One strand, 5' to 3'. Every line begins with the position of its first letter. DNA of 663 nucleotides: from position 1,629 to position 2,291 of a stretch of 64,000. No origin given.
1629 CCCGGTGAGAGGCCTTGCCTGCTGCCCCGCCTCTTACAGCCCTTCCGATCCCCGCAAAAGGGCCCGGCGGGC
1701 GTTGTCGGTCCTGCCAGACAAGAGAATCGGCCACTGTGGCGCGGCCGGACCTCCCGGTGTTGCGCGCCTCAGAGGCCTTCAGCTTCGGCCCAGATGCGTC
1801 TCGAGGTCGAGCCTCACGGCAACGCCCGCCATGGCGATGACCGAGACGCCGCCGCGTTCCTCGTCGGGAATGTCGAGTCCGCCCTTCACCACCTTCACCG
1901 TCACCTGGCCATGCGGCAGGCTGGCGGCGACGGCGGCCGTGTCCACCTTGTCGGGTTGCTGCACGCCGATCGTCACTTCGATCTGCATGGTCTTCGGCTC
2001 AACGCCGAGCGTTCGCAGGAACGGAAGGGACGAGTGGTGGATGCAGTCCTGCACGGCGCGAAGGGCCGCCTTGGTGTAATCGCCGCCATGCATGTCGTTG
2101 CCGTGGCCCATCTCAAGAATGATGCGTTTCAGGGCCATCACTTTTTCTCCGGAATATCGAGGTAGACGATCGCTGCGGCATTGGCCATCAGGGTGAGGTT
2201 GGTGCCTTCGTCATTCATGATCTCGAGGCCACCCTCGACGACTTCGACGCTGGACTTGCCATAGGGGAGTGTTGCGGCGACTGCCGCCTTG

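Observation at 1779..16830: Bidirectional sigma-54 regulon: amidase/SDR/hydrolase/2x Lin0512 operon coupled to acoXABC and an ABC importer (candidate undescribed pathway)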

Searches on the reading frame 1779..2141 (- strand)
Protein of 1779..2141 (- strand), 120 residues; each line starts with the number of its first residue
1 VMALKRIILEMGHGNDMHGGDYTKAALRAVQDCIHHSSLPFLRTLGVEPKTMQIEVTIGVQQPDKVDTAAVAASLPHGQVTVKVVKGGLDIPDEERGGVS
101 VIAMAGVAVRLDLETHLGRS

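Call 3: search_protein_families(library=pfam, proteins=[window:1779-2141:-])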
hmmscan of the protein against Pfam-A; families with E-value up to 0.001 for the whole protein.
window:1779-2141:- (120 aa): 1 family
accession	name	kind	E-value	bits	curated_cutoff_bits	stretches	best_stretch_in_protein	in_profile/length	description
PF09585.15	Lin0512_fam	-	9.9e-33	113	23.4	1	6-109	1-114/114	Conserved hypothetical protein (Lin0512_fam)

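Call 16: find_homologous_proteins(query=window:1782-2138:-, max_evalue=0.00001)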
Query seq(119 aa) (119 aa): 5904 proteins with E <= 0.00001 among 5917 candidates; the best 120 are listed.
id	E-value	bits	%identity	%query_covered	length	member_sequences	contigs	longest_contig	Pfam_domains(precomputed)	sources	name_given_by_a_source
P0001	1.1e-64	234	92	100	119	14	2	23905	PF09585.16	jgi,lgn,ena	-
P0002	1.2e-64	233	91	98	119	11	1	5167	PF09585.16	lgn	-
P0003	1.5e-64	233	92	98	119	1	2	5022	PF09585.16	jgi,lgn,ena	-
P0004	6.7e-64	231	92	99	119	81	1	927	PF09585.16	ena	-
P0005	7.4e-64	231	91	100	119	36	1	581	PF09585.16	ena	-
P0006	1.2e-63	230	91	100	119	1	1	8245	PF09585.16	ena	-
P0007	7.7e-63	228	90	98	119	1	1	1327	PF09585.16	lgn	-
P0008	9.9e-63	227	91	100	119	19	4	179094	PF09585.16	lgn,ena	-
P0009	1.6e-62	227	91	97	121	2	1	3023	PF09585.16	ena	-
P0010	2.1e-62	226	90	98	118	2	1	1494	PF09585.16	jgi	jgi:uncharacterized protein (TIGR02058 family)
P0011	2.2e-62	226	90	99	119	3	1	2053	PF09585.16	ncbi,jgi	jgi:uncharacterized protein (TIGR02058 family)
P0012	5.7e-62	225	90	97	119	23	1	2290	PF09585.16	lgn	-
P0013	5.7e-62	225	88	99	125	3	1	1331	PF09585.16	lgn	-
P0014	9.7e-62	224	89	100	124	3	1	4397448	PF09585.16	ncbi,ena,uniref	ncbi:Lin0512 family protein [Aestuariivirga sp.]|uniref:Lin0512 family protein n=1 Tax=Aestuariivirg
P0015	1.5e-61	223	89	98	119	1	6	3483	PF09585.16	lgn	-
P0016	3.8e-61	222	88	97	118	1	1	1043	PF09585.16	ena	-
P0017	4.5e-61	222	91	96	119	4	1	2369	PF09585.16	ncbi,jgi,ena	-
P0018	1.0e-60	221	88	98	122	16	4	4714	PF09585.16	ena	-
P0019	1.8e-60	220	87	100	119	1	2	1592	PF09585.16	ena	-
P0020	1.9e-60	220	86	100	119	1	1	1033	PF09585.16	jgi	jgi:uncharacterized protein (TIGR02058 family)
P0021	7.9e-60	218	88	97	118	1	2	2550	PF09585.16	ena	-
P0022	1.6e-59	217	86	98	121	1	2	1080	PF09585.16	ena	-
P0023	2.5e-59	216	86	100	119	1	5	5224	PF09585.16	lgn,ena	-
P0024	2.6e-59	216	85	100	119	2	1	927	PF09585.16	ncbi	-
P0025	5.0e-59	215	85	98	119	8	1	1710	PF09585.16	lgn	-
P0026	8.8e-59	215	86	98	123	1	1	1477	PF09585.16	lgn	-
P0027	1.6e-58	214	70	88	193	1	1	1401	PF09585.16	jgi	jgi:uncharacterized protein (TIGR02058 family)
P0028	1.7e-58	214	85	98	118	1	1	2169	PF09585.16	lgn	-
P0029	1.9e-58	213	85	98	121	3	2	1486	PF09585.16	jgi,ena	-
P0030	4.1e-58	212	87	97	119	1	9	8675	PF09585.16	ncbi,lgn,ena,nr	ncbi:MAG: Lin0512 family protein [Alphaproteobacteria bacterium]|nr:Lin0512 family protein [Alphapro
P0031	6.6e-58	212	86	100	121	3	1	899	PF09585.16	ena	-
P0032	7.6e-58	211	84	100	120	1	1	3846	PF09585.16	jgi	jgi:uncharacterized protein (TIGR02058 family)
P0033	9.5e-58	211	85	98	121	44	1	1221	PF09585.16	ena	-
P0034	1.4e-57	211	84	98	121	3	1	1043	PF09585.16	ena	-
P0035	2.5e-57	210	86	98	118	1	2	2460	PF09585.16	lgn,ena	-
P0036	3.0e-57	210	83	98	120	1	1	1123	PF09585.16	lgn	-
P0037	4.1e-57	209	84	98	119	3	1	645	PF09585.16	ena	-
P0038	9.0e-57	208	82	99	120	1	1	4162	PF09585.16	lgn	-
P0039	1.2e-56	208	80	100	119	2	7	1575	PF09585.16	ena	-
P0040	1.6e-56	207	84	98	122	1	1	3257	PF09585.16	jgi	jgi:uncharacterized protein (TIGR02058 family)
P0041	6.4e-56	205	82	97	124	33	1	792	PF09585.16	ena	-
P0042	8.2e-56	205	82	98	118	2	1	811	PF09585.16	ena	-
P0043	1.0e-55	205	83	94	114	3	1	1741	PF09585.16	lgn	-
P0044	1.4e-55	204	83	98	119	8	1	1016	PF09585.16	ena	-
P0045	4.9e-55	202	83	100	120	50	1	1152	PF09585.16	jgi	-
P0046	5.0e-55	202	83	98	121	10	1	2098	PF09585.16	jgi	jgi:uncharacterized protein (TIGR02058 family)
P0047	5.7e-55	202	80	97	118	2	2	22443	PF09585.16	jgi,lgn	jgi:uncharacterized protein (TIGR02058 family)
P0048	7.7e-55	202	80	99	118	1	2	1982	PF09585.16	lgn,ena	-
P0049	7.9e-55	202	83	97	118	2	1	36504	PF09585.16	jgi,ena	-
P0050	1.9e-54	201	83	98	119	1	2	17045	PF09585.16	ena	-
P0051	4.6e-54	199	79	98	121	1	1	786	PF09585.16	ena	-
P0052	3.7e-53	196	79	98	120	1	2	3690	PF09585.16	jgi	jgi:uncharacterized protein (TIGR02058 family)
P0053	3.9e-53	196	83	92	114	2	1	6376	PF09585.16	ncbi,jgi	jgi:uncharacterized protein (TIGR02058 family)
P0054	4.0e-53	196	78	97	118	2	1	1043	PF09585.16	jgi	jgi:uncharacterized protein (TIGR02058 family)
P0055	4.7e-53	196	80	98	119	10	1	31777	PF09585.16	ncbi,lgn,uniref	ncbi:Lin0512 family protein [Aestuariivirga sp.]|uniref:Lin0512 family protein n=1 Tax=Aestuariivirg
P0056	7.1e-53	196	85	94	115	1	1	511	PF09585.16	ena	-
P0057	7.5e-53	195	78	97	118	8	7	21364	PF09585.16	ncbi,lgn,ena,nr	ncbi:MAG TPA: Lin0512 family protein [Aestuariivirga sp.]|nr:Lin0512 family protein [Aestuariivirga 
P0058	2.6e-52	194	78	98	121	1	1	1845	PF09585.16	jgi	jgi:uncharacterized protein (TIGR02058 family)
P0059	3.5e-52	193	75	100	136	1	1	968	PF09585.16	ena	-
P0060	7.5e-52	192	78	95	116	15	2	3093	PF09585.16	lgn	-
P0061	2.9e-51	190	79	98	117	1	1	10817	PF09585.16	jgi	jgi:uncharacterized protein (TIGR02058 family)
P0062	4.1e-51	190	79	98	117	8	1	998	PF09585.16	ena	-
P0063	6.3e-51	189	79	94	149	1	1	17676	PF09585.16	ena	-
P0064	7.7e-51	189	79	94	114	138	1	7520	PF09585.16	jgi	jgi:uncharacterized protein (TIGR02058 family)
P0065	1.3e-50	188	77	100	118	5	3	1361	PF09585.16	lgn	-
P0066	1.4e-50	188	78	97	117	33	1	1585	PF09585.16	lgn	-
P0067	1.8e-50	188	78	97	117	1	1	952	PF09585.16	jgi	jgi:uncharacterized protein (TIGR02058 family)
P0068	1.9e-50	188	78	98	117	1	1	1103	PF09585.16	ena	-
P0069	2.5e-50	187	80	91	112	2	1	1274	PF09585.16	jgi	-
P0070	2.6e-50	187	76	94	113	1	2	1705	PF09585.16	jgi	jgi:uncharacterized protein (TIGR02058 family)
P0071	3.0e-50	187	78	94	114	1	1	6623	PF09585.16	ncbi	-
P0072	3.1e-50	187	80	93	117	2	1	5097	PF09585.16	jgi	-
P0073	3.2e-50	187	77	98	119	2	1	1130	PF09585.16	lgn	-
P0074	4.0e-50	187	79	98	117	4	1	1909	PF09585.16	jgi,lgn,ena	-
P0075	4.1e-50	187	73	98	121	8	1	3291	PF09585.16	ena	-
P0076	4.1e-50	187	78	98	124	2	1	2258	PF09585.16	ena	-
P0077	4.7e-50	186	75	97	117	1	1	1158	PF09585.16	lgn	-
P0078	5.2e-50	186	78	97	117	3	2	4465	PF09585.16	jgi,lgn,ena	-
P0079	5.7e-50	186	78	98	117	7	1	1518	PF09585.16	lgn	-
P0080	6.4e-50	186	78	95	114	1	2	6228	PF09585.16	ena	-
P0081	6.5e-50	186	78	94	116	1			PF09585.16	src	-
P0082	7.4e-50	186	78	94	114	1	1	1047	PF09585.16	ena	-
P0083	7.6e-50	186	78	97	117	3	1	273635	PF09585.16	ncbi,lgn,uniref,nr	ncbi:hypothetical protein DK847_15770 [Aestuariivirga litoralis]|uniref:Uncharacterized protein n=1 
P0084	7.9e-50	186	80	81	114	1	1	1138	PF09585.16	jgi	jgi:uncharacterized protein (TIGR02058 family)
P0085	8.3e-50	186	76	94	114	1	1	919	PF09585.16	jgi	-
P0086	8.9e-50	186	78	98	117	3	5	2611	PF09585.16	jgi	jgi:uncharacterized protein (TIGR02058 family)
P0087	8.9e-50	186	77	94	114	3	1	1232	PF09585.16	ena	-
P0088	9.3e-50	185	79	94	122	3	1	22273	PF09585.16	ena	-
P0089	1.4e-49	185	76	94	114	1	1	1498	PF09585.16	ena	-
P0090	1.6e-49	185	77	93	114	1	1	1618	PF09585.16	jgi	jgi:uncharacterized protein (TIGR02058 family)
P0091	1.9e-49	184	78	98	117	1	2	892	PF09585.16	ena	-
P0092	1.9e-49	184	91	79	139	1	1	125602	PF09585.16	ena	-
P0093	2.0e-49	184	78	94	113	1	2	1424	PF09585.16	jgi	jgi:uncharacterized protein (TIGR02058 family)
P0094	2.6e-49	184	76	94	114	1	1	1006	PF09585.16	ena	-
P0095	2.8e-49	184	77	94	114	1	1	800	PF09585.16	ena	-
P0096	2.8e-49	184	76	94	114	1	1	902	PF09585.16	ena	-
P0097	2.9e-49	184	73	98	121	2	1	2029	PF09585.16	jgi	-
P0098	3.0e-49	184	76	94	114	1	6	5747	PF09585.16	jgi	jgi:uncharacterized protein (TIGR02058 family)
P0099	3.0e-49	184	77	98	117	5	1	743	PF09585.16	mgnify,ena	mgnify:CR=1 FL=1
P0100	3.1e-49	184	77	94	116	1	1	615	PF09585.16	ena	-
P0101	3.2e-49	184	77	97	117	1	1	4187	PF09585.16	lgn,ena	-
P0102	3.4e-49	184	79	94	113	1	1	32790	PF09585.16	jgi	-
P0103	3.4e-49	184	78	81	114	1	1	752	PF09585.16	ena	-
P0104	3.7e-49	184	77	94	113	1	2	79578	PF09585.16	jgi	-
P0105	4.2e-49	183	78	98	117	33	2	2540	PF09585.16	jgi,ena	jgi:uncharacterized protein (TIGR02058 family)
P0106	4.4e-49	183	77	94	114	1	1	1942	PF09585.16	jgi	jgi:uncharacterized protein (TIGR02058 family)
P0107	4.8e-49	183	76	93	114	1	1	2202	PF09585.16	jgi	jgi:uncharacterized protein (TIGR02058 family)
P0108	5.6e-49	183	77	92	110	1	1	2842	PF09585.16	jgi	jgi:uncharacterized protein (TIGR02058 family)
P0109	5.7e-49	183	77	81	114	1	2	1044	PF09585.16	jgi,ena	jgi:uncharacterized protein (TIGR02058 family)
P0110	6.0e-49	183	76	94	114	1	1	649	PF09585.16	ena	-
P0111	6.3e-49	183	77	81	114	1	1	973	PF09585.16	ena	-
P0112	7.0e-49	183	76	93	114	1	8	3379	PF09585.16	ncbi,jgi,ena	jgi:uncharacterized protein (TIGR02058 family)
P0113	7.2e-49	183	77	93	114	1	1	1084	PF09585.16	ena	-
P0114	8.0e-49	182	75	94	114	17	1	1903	PF09585.16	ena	-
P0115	8.5e-49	182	79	98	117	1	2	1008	PF09585.16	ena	-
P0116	8.7e-49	182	78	81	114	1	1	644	PF09585.16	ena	-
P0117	9.1e-49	182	75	94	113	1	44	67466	PF09585.16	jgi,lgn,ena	-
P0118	9.9e-49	182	77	94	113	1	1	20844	PF09585.16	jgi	-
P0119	1.0e-48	182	75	94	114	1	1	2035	PF09585.16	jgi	jgi:uncharacterized protein (TIGR02058 family)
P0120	1.0e-48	182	76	98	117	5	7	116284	PF09585.16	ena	-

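Call 17: find_encoding_contigs(protein=P0014, flank=10000, max_places=2)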
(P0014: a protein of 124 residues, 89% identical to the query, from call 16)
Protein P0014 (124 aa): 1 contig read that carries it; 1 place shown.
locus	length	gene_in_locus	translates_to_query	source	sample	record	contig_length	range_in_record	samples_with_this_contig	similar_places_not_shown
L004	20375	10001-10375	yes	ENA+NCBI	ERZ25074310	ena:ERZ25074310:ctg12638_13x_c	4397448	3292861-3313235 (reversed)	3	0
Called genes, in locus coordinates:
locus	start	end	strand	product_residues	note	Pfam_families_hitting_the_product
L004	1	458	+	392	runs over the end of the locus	PF02746:MR_MLE_N, PF13378:MR_MLE_C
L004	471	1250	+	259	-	PF00392:GntR, PF07729:FCD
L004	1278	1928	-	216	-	PF13560:HTH_31, PF01381:HTH_3, PF13443:HTH_26 (weak), PF07883:Cupin_2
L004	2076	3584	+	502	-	PF00171:Aldedh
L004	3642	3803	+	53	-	-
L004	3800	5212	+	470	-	PF02133:Transp_cyt_pur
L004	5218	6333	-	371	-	PF00364:Biotin_lipoyl, PF00561:Abhydrolase_1, PF12146:Hydrolase_4, PF12697:Abhydrolase_6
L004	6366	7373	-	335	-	PF02779:Transket_pyr, PF02780:Transketolase_C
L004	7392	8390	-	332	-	PF00676:E1_dh, PF02775:TPP_enzyme_C (weak)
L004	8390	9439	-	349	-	PF01513:NAD_kinase, PF00781:DAGK_cat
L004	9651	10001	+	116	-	PF09585:Lin0512_fam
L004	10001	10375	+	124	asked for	PF09585:Lin0512_fam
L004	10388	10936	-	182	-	PF00174:Oxidored_molyb (weak)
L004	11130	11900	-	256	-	PF00106:adh_short, PF08659:KR, PF13561:adh_short_C2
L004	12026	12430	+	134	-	PF02627:CMD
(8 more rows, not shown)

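Call 18: find_encoding_contigs(protein=P0083, flank=10000, max_places=2)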
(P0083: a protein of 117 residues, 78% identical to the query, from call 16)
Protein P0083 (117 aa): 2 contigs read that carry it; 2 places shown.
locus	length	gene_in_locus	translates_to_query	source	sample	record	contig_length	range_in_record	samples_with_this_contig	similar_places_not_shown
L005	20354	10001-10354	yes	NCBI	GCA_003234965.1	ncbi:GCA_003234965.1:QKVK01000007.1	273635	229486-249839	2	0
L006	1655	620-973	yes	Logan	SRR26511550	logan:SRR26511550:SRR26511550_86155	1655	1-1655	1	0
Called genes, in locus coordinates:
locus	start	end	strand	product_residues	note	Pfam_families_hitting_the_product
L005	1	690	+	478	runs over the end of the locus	PF03092:BT1, PF03209:PUCC, PF07690:MFS_1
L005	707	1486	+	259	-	PF03967:PRCH, PF05239:PRC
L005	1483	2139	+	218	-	-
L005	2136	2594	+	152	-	PF27124:PuhC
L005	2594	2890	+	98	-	-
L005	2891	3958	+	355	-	PF02915:Rubrerythrin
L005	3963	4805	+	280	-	PF12291:DUF3623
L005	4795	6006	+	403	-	PF00155:Aminotran_1_2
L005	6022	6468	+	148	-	PF09945:DUF2177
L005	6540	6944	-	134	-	-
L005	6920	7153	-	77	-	PF18551:TackOD1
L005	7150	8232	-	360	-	-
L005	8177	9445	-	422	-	PF13506:Glyco_transf_21, PF00535:Glycos_transf_2, PF10111:Glyco_tranf_2_2, PF13641:Glyco_tranf_2_3, PF01644:Chitin_synth_1 (faint), PF03142:Chitin_synth_2, PF13632:Glyco_trans_2_3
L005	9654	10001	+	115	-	PF09585:Lin0512_fam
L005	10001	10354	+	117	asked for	PF09585:Lin0512_fam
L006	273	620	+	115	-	PF09585:Lin0512_fam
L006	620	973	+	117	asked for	PF09585:Lin0512_fam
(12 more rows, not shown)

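Call 19: search_protein_families(library=ncbifam, proteins=[window:1779-2141:-])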
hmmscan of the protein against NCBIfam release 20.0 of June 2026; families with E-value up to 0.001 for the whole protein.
window:1779-2141:- (120 aa): 1 family
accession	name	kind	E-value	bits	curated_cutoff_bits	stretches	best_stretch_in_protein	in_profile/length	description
TIGR02058.1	lin0512_fam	subfamily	1.8e-19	69.8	56.85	1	5-89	1-88/117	Lin0512 family protein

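Call 21: search_solved_structures(query=window:1782-2138:-, max_evalue=1)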
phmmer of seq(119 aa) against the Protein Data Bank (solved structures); distinct sequences matched with E-value up to 1: 3.
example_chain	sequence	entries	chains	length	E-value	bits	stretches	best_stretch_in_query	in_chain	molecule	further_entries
3c8l_A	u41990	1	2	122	1.2e-14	57.8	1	1-108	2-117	FtsZ-like protein of unknown function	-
3q45_A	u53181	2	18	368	0.12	15.9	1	22-114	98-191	Mandelate racemase/muconate lactonizing enzyme family; possible chloromuconate cycloisomer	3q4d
1jpm_A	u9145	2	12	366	0.91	13.1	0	33-117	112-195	L-Ala-D/L-Glu Epimerase | similar to chloromuconate cycloisomerase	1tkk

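Call 23: find_related_loci(query=A1, collection=genome_contigs, flank=10000)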
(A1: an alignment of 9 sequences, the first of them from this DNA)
Query A1 (119 aa) in genome_contigs; peptide patterns used: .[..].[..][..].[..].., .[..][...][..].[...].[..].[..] (x = any residue, [..] = any of these).
599 stretches matched a pattern (row limit reached: there are more); 575 encode a relative of the query (tblastn E <= 1e-3); the best 80 are kept; 80 distinct loci.
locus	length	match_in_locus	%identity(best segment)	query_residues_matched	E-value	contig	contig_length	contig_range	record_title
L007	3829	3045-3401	97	1-119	3e-74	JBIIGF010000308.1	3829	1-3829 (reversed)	MAG: Aestuariivirga sp. isolate ME2001-07-02D8pf_3300042397_group1_bin88 Rohwer_bin1924_scaffold_24207_c1, whole genome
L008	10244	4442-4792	94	1-117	6e-74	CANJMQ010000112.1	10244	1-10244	MAG: Bradyrhizobiaceae bacterium isolate RH-23may17-614 genome assembly, contig: RH-23may17-C52559, whole genome shotgun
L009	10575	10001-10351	95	1-117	7e-72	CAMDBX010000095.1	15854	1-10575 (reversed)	MAG: Rhizobium sp. Q54 isolate MH-09jul19-261 genome assembly, contig: MH-09jul19-C8370, whole genome shotgun sequence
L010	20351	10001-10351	96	1-117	3e-71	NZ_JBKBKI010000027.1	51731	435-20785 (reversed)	MAG: Aestuariivirga sp. isolate 21I_069.bin.4 NODE_570_length_51731_cov_3.213447, whole genome shotgun sequence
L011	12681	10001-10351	93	1-117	9e-71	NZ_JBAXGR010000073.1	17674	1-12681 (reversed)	MAG: Aestuariivirga sp. isolate ELA302 MAG302_73, whole genome shotgun sequence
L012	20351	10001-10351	91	1-117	1e-69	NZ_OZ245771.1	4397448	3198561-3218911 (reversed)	MAG: Aestuariivirga sp. isolate 7c3fa8be-7efc-43a7-8305-a38dcb536765 chromosome 1, complete sequence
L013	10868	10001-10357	92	1-119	1e-68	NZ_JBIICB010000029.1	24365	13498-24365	MAG: Aestuariivirga sp. isolate ME2000-07-17pf_3300043436_group1_bin171 Rohwer_bin1922_scaffold_1192_c1, whole genome sh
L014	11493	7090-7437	91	1-116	5e-68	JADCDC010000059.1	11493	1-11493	MAG: Aestuariivirga sp. isolate M144S2SP3A45QC M144S2_59, whole genome shotgun sequence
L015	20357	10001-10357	89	1-119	2e-67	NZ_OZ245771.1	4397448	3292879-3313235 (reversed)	MAG: Aestuariivirga sp. isolate 7c3fa8be-7efc-43a7-8305-a38dcb536765 chromosome 1, complete sequence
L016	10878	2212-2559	90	1-116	4e-66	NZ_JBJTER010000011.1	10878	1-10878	MAG: Aestuariivirga sp. isolate samp_4321_concoct_393 samp_4321_55733, whole genome shotgun sequence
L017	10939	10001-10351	89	1-117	3e-66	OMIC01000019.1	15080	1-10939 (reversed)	Hyphomicrobiaceae bacterium isolate AM_0226 genome assembly, contig: DGE0008AM2008_1_187772, whole genome shotgun sequen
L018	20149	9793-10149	86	1-119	2e-63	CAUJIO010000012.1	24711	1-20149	MAG: Pseudomonadota bacterium isolate KLAP69 genome assembly, contig: KLAP69_65315, whole genome shotgun sequence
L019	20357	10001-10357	85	1-119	6e-63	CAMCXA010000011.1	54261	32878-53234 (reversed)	MAG: Alsobacter soli isolate MsH-30apr19-183 genome assembly, contig: MsH-30apr19-C725, whole genome shotgun sequence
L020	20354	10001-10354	83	1-118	2e-62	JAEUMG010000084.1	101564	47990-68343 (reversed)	MAG: Hyphomicrobiales bacterium isolate new MAG-141 k141_2923680, whole genome shotgun sequence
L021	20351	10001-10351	83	1-117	1e-61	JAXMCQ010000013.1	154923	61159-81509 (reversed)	MAG: Hyphomicrobiales bacterium isolate STL-PRO14 C2.27.fa-13, whole genome shotgun sequence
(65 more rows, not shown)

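Call 33: search_dna_similar(query=window:1782-2138:-, collection=plasmids, mode=protein, max_rows=40, max_evalue=0.001)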
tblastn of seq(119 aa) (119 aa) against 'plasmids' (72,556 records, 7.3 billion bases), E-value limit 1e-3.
Records with a match: 14; places in all: 14; records where one place covers at least 80% of the query: 0.
Best place of each record, by identity: <60% 14.
By first word of the organism name: Azospirillum 11; Listeria 3.
By predicted mobility (MOB-suite, as given by PLSDB): non-mobilizable 13; mobilizable 1.
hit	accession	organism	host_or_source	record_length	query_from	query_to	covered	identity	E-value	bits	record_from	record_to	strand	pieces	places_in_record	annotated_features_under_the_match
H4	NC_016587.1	Azospirillum lipoferum 4B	-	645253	2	91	76%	40.4%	1e-10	64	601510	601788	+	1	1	Lin0512 family protein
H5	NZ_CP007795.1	Azospirillum argentinense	Triticum aestivum L.,Root,wheat ...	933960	6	91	72%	41.6%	7e-13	70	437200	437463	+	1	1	Lin0512 family protein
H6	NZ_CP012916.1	Azospirillum brasilense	Digitaria eriantha,microbe,root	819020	6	91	72%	41.6%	8e-13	70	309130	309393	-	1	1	Lin0512 family protein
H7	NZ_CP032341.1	Azospirillum brasilense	soil sample,Agricultural field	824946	6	91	72%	41.6%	8e-13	70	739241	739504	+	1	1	Lin0512 family protein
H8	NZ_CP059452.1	Azospirillum brasilense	Prokaryotes,soil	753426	6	91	72%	41.6%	9e-13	70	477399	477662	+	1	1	Lin0512 family protein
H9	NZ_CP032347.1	Azospirillum brasilense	soil sample,Agricultural field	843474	6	91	72%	41.6%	9e-13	70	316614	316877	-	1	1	Lin0512 family protein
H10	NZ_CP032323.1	Azospirillum argentinense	soil sample,Agricultural field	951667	6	91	72%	41.6%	1e-12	69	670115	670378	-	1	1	Lin0512 family protein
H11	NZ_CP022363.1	Azospirillum sp. TSH58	single cell,paddy soils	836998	6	91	72%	41.6%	1e-12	69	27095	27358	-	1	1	Lin0512 family protein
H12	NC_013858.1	Azospirillum sp. B510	-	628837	2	92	76%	38.9%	9e-11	64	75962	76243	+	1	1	Lin0512 family protein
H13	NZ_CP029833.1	Azospirillum ramasamyi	single cell,Cow dung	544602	2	91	76%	39.4%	9e-11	64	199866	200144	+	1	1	Lin0512 family protein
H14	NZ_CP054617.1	Azospirillum oryzae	cell culture,soil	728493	2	91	76%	39.4%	4e-10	62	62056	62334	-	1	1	Lin0512 family protein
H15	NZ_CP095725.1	Listeria innocua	Homo sapiens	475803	6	88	70%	34.9%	3e-7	54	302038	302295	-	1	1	Lin0512 family protein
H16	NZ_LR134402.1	Listeria monocytogenes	Homo sapiens,Vein blood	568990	6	88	70%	32.6%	5e-6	50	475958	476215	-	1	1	Lin0512 family protein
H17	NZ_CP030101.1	Listeria monocytogenes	Environment,water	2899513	6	88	70%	32.6%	6e-6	50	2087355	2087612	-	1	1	none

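Call 36: get_annotated_region(hit=H5, flank=9000)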
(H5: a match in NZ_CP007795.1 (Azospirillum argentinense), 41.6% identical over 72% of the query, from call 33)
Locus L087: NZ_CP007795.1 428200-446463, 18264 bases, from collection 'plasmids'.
description: Azospirillum argentinense strain Az39 plasmid AbAZ39_p2, complete sequence
organism: Azospirillum argentinense (NCBI taxid 2970906)
taxonomy: Bacteria; Pseudomonadota; Alphaproteobacteria; Rhodospirillales; Azospirillaceae; Azospirillum; Azospirillum argentinense
host: -; source: Triticum aestivum L.,Root,wheat rhizosphere; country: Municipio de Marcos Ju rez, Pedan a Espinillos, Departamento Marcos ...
typing (MOB-suite, as given by PLSDB): mobilizable; relaxase MOBP
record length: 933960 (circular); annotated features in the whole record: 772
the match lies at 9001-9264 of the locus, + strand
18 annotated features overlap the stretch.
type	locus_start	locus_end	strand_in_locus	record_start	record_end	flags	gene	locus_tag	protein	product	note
CDS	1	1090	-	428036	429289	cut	-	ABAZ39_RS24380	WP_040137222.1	MFS transporter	GO:0055085 - transmembrane transport [Evidence IEA]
CDS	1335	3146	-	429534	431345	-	-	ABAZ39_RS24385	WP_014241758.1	carbon starvation protein A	-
CDS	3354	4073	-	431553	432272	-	btsR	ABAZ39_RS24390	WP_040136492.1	two-component system response regulator BtsR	-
CDS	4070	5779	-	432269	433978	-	-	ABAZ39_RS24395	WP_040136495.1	sensor histidine kinase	GO:0007165 - signal transduction [Evidence IEA]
CDS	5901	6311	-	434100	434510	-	-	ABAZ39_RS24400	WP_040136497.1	hypothetical protein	-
CDS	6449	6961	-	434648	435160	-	-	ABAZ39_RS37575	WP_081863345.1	septal ring lytic transglycosylase RlpA family protein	-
CDS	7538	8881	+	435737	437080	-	-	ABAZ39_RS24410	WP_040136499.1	reprolysin-like metallopeptidase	-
CDS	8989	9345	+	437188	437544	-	-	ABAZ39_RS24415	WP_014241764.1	Lin0512 family protein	-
CDS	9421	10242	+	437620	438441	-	-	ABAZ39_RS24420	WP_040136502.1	hypothetical protein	-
CDS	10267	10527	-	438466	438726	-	-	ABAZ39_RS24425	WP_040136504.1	hypothetical protein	-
CDS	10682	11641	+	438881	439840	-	exbB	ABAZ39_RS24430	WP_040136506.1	tonB-system energizer ExbB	-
CDS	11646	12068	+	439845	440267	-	exbD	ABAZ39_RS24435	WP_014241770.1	TonB system transport protein ExbD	-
CDS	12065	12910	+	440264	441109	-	-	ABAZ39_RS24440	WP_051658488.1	energy transducer TonB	-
CDS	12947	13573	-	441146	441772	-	-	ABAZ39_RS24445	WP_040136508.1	response regulator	GO:0000160 - phosphorelay signal transduction system [Evidence IEA]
CDS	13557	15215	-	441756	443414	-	-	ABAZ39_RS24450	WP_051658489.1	ATP-binding protein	-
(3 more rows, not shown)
